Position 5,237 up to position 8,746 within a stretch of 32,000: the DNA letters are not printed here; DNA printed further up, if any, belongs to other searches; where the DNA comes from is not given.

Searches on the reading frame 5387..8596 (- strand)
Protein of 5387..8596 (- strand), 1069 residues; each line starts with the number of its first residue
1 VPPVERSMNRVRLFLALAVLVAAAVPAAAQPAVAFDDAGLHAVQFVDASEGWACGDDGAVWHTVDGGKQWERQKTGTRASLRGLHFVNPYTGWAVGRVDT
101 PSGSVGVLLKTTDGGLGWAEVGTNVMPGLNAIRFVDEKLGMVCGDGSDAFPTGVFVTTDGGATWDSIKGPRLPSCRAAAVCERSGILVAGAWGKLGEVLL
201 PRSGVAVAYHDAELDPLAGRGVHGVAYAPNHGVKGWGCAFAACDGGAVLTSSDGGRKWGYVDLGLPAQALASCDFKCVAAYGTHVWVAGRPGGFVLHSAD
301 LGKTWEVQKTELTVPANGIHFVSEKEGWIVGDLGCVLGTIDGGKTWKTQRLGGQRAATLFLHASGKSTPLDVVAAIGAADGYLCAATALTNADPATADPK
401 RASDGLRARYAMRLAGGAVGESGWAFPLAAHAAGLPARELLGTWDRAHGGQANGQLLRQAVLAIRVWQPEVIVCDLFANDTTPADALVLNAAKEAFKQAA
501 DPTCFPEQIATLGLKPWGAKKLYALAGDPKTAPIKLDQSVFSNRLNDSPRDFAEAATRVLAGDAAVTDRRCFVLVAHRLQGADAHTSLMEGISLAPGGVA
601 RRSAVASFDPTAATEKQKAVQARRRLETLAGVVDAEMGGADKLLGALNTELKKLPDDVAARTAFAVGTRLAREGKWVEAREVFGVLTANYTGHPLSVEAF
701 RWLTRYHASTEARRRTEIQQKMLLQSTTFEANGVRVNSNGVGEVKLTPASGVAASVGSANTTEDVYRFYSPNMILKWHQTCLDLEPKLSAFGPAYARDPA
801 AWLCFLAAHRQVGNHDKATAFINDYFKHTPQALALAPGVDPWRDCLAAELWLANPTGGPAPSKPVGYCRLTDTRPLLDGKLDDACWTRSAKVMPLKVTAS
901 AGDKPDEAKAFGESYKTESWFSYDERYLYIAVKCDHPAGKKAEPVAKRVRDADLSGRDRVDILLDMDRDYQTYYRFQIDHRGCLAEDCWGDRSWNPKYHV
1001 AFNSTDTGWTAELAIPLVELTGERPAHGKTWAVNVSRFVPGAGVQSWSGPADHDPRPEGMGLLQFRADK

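Call 11: search_protein_families(library=ncbifam, proteins=[window:5387-8596:-], max_evalue=0.00001)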
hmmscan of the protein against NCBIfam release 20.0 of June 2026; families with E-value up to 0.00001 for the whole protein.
window:5387-8596:- (1069 aa): 2 families
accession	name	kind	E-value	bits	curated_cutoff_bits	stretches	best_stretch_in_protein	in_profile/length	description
NF010237.0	PRK13684.1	equivalog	1.4e-20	73.6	326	1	36-166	44-166/334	photosynthesis system II assembly factor Ycf48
NF045728.1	glycosyl_F510_1955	equivalog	3.1e-08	33.2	175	0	246-362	115-226/246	F510_1955 family glycosylhydrolase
